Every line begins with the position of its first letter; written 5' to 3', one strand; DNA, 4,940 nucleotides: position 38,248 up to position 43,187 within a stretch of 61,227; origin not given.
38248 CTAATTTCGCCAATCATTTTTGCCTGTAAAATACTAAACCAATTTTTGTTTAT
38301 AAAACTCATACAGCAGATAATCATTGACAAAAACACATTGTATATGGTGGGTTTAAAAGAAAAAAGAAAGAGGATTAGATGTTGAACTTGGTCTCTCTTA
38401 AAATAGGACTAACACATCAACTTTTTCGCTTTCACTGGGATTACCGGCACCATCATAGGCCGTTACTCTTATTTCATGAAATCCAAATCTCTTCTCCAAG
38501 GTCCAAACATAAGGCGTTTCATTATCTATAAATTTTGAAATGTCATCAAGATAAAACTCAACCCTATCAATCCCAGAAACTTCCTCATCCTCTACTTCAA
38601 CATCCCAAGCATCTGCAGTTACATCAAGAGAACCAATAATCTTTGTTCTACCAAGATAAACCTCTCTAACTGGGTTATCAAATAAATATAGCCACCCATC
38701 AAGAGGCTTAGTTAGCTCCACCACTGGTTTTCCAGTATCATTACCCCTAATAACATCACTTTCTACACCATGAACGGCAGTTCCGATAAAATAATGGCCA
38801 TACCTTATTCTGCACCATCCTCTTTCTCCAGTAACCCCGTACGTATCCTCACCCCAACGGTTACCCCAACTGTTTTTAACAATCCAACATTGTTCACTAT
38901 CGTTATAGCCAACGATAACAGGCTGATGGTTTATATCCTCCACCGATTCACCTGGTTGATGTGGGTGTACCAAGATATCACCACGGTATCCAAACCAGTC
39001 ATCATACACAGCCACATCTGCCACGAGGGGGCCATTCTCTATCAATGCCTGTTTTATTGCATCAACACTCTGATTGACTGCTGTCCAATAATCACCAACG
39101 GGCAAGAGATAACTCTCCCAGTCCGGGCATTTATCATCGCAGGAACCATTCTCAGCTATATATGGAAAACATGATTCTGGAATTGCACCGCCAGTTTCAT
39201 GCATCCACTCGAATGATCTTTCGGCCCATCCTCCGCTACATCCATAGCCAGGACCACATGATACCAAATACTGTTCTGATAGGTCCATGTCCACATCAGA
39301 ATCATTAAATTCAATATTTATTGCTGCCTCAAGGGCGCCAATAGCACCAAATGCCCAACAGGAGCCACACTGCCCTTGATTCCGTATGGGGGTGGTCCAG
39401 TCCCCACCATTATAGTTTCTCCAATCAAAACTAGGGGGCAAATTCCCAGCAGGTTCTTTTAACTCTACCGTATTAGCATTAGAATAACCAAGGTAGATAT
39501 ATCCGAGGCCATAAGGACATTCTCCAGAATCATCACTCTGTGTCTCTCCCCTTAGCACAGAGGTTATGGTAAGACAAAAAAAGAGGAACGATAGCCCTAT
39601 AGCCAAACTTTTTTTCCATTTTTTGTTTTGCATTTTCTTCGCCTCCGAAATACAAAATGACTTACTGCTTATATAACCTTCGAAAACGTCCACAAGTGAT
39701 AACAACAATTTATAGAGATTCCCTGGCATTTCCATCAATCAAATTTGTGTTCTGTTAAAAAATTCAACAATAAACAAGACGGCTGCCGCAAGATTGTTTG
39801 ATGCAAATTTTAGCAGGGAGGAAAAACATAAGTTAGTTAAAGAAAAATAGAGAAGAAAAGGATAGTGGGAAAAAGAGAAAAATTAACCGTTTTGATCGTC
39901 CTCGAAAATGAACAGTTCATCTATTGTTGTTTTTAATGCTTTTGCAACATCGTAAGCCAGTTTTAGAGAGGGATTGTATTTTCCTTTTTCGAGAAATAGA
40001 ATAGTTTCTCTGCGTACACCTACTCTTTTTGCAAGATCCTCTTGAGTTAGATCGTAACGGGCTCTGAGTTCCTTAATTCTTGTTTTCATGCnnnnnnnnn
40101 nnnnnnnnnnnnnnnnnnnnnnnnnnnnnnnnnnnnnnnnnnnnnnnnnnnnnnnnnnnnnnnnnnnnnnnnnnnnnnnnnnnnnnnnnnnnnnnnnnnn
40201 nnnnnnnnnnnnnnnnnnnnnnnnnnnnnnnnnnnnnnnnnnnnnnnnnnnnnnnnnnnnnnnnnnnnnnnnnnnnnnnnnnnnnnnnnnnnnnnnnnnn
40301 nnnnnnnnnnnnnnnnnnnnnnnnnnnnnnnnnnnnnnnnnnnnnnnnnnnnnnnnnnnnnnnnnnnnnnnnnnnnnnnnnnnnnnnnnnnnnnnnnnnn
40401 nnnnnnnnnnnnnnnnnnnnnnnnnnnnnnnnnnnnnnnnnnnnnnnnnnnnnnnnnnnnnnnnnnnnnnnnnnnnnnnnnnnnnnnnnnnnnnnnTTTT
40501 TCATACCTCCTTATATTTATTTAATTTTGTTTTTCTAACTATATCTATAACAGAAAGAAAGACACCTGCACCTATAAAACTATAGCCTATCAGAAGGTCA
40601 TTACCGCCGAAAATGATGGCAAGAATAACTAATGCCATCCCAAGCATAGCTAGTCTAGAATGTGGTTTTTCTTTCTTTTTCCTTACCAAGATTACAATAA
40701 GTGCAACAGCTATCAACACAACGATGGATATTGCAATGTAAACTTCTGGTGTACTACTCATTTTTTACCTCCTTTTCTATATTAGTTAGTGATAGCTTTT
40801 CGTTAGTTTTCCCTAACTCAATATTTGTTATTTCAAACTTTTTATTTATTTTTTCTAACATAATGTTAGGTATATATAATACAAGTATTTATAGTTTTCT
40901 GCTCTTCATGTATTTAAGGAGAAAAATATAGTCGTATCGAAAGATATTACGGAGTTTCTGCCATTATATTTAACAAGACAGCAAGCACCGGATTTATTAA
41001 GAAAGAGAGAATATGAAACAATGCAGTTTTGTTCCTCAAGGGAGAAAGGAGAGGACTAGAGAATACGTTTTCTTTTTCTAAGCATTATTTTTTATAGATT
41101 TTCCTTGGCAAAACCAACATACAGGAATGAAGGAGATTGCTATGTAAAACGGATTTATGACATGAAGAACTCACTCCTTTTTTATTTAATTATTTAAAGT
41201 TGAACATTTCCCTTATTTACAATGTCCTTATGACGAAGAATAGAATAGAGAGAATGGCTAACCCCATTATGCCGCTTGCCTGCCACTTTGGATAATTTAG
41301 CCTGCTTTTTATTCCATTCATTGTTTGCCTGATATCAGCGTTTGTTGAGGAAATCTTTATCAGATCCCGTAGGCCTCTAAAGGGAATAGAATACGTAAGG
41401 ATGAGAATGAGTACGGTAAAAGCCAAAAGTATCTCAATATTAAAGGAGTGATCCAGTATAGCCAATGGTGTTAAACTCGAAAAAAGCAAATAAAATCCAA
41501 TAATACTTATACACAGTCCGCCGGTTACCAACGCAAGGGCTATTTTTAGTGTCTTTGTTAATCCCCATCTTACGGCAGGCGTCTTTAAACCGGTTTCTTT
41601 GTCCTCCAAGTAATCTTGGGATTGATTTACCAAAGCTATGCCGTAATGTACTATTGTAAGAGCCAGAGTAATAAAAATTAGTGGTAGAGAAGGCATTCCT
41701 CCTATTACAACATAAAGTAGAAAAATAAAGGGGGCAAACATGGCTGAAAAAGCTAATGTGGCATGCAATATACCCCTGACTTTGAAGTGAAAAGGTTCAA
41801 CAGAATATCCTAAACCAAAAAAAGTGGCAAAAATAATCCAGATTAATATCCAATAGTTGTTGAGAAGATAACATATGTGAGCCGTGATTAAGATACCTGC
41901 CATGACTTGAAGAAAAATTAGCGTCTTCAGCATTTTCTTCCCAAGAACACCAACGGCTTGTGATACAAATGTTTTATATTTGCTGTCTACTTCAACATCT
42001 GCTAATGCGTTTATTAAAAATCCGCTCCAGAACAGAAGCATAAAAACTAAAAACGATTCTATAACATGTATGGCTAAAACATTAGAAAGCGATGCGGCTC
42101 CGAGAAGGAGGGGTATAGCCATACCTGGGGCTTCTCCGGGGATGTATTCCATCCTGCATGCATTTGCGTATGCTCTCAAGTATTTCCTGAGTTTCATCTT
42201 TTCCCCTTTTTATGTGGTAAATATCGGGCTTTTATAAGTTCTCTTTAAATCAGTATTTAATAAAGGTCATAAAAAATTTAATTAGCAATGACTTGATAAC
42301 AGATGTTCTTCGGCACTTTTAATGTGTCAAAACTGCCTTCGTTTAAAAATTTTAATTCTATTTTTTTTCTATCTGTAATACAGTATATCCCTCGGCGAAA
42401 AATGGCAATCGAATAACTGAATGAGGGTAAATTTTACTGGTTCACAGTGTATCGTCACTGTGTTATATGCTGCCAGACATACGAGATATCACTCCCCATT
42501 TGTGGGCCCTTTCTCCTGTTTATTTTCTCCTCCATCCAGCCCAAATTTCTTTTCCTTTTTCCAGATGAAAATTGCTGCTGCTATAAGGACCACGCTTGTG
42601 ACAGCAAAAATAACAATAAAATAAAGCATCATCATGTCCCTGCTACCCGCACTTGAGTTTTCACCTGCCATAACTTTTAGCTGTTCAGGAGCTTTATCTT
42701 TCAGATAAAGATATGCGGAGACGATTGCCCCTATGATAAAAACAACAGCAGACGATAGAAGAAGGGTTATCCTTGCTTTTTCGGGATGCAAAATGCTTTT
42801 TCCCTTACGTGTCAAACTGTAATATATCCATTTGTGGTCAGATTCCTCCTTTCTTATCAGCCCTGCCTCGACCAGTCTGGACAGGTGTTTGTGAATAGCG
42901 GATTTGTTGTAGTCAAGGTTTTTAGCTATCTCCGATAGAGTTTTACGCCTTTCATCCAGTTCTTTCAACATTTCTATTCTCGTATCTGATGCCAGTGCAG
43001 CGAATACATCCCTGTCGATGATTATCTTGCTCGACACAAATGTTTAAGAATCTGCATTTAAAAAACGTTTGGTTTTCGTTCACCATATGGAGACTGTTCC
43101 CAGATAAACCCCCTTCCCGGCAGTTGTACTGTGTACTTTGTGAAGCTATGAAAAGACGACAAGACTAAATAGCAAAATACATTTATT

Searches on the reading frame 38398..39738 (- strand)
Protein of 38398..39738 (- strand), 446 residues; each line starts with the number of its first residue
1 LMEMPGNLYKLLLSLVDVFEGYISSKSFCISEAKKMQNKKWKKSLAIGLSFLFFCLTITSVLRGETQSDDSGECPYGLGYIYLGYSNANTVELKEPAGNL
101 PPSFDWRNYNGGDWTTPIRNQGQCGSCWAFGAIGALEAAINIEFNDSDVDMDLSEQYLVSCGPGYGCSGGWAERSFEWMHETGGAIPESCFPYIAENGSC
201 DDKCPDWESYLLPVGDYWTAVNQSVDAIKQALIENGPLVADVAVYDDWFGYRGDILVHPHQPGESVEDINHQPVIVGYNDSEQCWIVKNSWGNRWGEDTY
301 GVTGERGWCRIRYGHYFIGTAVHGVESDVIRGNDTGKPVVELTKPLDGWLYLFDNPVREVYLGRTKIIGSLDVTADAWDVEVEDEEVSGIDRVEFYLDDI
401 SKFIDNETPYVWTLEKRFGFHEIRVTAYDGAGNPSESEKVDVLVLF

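Call 33: search_protein_families(library=pfam, proteins=[window:38398-39738:-], max_evalue=0.001)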
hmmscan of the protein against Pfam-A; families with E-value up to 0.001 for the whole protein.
window:38398-39738:- (446 aa): 3 families
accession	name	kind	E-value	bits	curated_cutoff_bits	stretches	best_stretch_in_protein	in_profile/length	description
PF00112.29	Peptidase_C1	-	3.1e-49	168.5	20.7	1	100-311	1-212/220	Papain family cysteine protease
PF03051.21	Peptidase_C1_2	-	9.9e-05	21.8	22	0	116-158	56-96/438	Peptidase C1-like family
PF17957.7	Big_7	-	0.00043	21.3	24.1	0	380-425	24-70/70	Bacterial Ig domain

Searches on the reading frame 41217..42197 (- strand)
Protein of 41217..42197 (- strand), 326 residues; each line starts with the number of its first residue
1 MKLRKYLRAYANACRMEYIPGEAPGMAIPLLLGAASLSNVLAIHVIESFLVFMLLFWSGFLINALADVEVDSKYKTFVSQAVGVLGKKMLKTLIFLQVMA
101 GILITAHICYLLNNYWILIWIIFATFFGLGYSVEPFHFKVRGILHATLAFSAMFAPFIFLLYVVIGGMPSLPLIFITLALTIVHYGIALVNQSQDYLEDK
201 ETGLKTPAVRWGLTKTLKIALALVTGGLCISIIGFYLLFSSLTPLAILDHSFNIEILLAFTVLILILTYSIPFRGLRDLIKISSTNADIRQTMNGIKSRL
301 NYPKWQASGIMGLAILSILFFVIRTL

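Call 33: search_protein_families(library=pfam, proteins=[window:41217-42197:-], max_evalue=0.001)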
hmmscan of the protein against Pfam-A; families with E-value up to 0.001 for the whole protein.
window:41217-42197:- (326 aa): 1 family
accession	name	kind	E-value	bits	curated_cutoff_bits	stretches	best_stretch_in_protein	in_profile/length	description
PF01040.23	UbiA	-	6.1e-15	55.6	34.2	1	41-247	18-215/250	UbiA prenyltransferase family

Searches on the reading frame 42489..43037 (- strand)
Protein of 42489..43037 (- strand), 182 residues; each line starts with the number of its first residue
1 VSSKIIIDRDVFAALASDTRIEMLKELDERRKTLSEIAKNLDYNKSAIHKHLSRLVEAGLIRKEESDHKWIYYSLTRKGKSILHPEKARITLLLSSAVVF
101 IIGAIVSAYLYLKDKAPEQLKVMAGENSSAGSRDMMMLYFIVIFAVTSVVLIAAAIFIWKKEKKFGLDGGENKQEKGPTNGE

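Call 33: search_protein_families(library=pfam, proteins=[window:42489-43037:-], max_evalue=0.001)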
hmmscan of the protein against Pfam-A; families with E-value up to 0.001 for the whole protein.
window:42489-43037:- (182 aa): 19 families
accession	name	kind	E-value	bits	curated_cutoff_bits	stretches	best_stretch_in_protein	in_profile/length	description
PF01022.26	HTH_5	-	8.6e-12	45.2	22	1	18-63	2-47/47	Bacterial regulatory protein, arsR family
PF12840.13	HTH_20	-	4.8e-10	39.7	27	1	15-63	1-50/51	Helix-turn-helix domain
PF25213.1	HVO_A0261_N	-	3.1e-08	33.8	35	1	13-83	6-71/86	HVO_A0261 N-terminal domain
PF13463.12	HTH_27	-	9.8e-08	32.6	22.2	1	29-79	16-68/68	Winged helix DNA-binding domain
PF25212.1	HVO_A0114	-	6.3e-07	29.5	27.6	1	12-68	16-73/84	HVO_A0114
PF09339.16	HTH_IclR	-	1.2e-06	28.6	22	1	29-64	17-51/52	IclR helix-turn-helix domain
PF12802.13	MarR_2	-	1.6e-06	28.6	27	1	28-68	18-57/61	MarR family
PF13412.12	HTH_24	-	2.8e-06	27.3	21.9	1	18-62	3-48/48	Winged helix-turn-helix DNA-binding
PF14947.12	HTH_45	-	5.7e-06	26.7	25.5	1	21-84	9-67/77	Winged helix-turn-helix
PF24038.1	DUF7347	-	1.2e-05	25.9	27.6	1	10-83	3-74/77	Domain of unknown function (DUF7347)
PF01978.25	TrmB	-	4.9e-05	23.5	25.6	1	29-72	20-62/68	Sugar-specific transcriptional regulator TrmB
PF07848.18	PaaX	-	0.00032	21.3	24.8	1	32-79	24-70/70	PaaX-like protein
PF03551.20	PadR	-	0.00041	20.7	27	1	32-83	17-73/75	Transcriptional regulator PadR-like family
PF01047.28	MarR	-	0.00043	20.5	24.6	1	31-66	17-52/59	MarR family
PF13551.12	HTH_29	-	0.00047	20.6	28.1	1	20-63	1-47/64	Winged helix-turn helix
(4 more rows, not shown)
